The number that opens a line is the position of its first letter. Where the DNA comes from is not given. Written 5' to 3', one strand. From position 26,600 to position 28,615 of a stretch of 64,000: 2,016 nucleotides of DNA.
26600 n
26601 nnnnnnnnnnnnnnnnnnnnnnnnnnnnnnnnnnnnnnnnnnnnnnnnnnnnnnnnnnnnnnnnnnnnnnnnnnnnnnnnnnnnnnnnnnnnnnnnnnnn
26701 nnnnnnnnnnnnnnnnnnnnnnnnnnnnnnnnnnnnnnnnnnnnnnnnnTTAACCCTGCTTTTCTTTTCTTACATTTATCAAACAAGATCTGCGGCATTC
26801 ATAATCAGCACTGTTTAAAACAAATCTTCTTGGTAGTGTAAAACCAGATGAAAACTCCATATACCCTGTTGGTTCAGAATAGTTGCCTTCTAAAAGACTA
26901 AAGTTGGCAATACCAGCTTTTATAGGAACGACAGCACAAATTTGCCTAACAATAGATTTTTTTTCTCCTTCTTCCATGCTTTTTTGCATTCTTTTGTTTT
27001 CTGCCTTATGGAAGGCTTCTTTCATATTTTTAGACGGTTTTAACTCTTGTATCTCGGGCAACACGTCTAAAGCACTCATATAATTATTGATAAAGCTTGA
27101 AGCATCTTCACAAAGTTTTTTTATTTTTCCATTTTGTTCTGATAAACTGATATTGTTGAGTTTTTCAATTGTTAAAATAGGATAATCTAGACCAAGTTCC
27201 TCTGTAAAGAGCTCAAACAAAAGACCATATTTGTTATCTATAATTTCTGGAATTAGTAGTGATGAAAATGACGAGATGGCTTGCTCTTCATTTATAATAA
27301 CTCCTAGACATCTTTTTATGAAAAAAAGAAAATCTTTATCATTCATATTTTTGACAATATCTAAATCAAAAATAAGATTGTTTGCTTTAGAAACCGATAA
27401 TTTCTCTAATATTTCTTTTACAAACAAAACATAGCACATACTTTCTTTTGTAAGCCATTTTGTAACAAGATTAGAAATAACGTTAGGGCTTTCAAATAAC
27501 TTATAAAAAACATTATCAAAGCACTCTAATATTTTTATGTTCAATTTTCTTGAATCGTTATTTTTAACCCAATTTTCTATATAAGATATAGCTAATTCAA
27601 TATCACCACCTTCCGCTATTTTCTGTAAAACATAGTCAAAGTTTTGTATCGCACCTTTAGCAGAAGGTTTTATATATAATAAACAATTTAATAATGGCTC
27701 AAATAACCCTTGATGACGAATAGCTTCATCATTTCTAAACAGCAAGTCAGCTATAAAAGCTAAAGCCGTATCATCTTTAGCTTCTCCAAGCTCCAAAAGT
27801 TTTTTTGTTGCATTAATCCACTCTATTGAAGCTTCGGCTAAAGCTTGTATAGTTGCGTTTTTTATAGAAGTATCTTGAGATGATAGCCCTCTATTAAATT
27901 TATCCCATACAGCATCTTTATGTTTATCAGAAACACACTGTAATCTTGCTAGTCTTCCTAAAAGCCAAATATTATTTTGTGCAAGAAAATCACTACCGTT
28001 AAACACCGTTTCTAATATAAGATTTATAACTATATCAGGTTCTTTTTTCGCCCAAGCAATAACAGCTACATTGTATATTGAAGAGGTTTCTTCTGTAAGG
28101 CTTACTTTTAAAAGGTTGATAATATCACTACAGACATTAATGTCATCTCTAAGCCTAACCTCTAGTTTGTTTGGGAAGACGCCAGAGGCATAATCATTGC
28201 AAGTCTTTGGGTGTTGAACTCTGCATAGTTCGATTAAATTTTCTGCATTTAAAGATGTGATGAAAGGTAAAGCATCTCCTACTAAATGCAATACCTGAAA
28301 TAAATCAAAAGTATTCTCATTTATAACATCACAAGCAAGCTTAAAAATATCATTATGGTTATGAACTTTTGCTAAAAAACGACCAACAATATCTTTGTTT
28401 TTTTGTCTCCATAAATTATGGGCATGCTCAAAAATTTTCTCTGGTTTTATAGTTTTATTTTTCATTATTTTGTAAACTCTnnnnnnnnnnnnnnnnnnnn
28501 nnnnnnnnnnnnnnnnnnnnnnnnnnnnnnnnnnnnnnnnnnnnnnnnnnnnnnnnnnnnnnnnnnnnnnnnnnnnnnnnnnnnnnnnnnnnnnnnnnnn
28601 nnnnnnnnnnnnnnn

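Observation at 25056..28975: Three-gene co-directional cassette of large unknown proteins at the inner element's left end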

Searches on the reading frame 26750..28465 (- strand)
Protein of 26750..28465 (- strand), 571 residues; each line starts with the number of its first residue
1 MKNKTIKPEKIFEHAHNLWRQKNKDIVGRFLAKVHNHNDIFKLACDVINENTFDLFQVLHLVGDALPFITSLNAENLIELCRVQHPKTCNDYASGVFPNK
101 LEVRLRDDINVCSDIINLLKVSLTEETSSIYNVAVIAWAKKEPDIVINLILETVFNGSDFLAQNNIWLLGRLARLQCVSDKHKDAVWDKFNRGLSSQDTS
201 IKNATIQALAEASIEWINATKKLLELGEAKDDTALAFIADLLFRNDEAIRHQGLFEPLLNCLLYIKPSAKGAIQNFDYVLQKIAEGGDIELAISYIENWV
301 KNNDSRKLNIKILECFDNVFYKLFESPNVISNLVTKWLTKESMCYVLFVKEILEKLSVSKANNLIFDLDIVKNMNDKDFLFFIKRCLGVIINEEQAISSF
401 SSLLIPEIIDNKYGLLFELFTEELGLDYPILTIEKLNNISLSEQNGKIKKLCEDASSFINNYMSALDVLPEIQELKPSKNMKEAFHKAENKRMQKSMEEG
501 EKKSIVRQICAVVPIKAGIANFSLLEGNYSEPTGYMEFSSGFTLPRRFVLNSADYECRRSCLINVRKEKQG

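Call 3: search_protein_families(library=pfam, proteins=[window:26750-28465:-], max_evalue=1)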
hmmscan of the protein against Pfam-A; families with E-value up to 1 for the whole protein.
window:26750-28465:- (571 aa): 1 family
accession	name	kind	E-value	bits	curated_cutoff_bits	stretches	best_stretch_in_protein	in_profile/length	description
PF21822.3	Phage_TAC_15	-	0.13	13.2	22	1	369-422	58-110/127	Phage tail assembly chaperone protein, TAC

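Call 4: search_protein_families(library=padloc, proteins=[window:26750-28465:-], max_evalue=1)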
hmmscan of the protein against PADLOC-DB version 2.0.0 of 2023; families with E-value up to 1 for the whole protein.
window:26750-28465:- (571 aa): 2 families
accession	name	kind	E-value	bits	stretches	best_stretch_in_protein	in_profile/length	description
PDLC03925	OloA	-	2.5e-64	216.6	1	10-568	22-595/596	-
PDLC01393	Cas7f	-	0.014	12.8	0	350-396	258-304/313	CAS-I-F; effector_G7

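Call 8: search_protein_families(library=ncbifam, proteins=[window:26750-28465:-], max_evalue=1)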
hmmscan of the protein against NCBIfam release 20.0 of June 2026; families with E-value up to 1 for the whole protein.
window:26750-28465:- (571 aa): 0 families

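Call 9: search_protein_families(library=phrogs, proteins=[window:26750-28465:-], max_evalue=1)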
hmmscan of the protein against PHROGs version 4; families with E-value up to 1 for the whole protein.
window:26750-28465:- (571 aa): 2 families
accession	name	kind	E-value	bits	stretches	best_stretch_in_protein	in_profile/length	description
phrog_21225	-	DNA, RNA and nucleotide metabolism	0.052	13.3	1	317-381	216-277/574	exonuclease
phrog_9643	-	unknown function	0.76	11.2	0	347-409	13-75/93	-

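Call 60: find_homologous_proteins(query=window:26750-28465:-, max_evalue=0.00001)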
Query window:26750-28465:- (571 aa): 3 proteins with E <= 0.00001 among 8000 candidates.
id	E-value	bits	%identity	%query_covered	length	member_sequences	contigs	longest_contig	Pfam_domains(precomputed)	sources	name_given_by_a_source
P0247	0.0e+0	1274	100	100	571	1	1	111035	-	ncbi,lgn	ncbi:MAG: hypothetical protein AB7U85_06620 [Alphaproteobacteria bacterium]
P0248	1.5e-74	270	30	97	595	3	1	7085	-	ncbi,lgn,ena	-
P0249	1.0e-73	267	30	97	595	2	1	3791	-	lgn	-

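Call 67: search_protein_families(library=pfam, alignment_id=A7, max_evalue=0.1)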
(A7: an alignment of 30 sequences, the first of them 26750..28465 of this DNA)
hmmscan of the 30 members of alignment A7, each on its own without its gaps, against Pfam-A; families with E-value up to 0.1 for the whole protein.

A. member 1, window:26750-28465:- (571 aa): 0 families

B. families by the number of members that match (of 30 scanned): 14 families
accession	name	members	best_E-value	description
PF13646.12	HEAT_2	9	9.3e-07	HEAT repeats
PF14425.11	Imm3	1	0.0017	Immunity protein Imm3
PF25186.1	Tad4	1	0.0037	Type I Thoeris inhibitor Tad4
PF02985.28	HEAT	1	0.0063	HEAT repeat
PF04190.19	GET4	1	0.016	Golgi to ER traffic protein 4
PF15497.11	SNAPC5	1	0.022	snRNA-activating protein complex subunit 19, SNAPc subunit 19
PF25786.1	HEAT_GCN1_C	1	0.041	GCN1-like, C-terminal HEAT repeats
PF16619.10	SUIM_assoc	1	0.046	Unstructured region C-term to UIM in Ataxin3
PF24465.1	Tri-helical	1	0.047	Tri-helical domain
PF16539.10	FlgT_M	1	0.054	Flagellar assembly protein T, middle domain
PF07299.16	EF-G-binding_N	1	0.055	Elongation factor G-binding protein, N-terminal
PF17835.6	NOG1_N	1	0.073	NOG1 N-terminal helical domain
PF03433.18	EspA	1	0.094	EspA-like secreted protein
PF15927.10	Casc1_N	1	0.095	Cancer susceptibility candidate 1 N-terminus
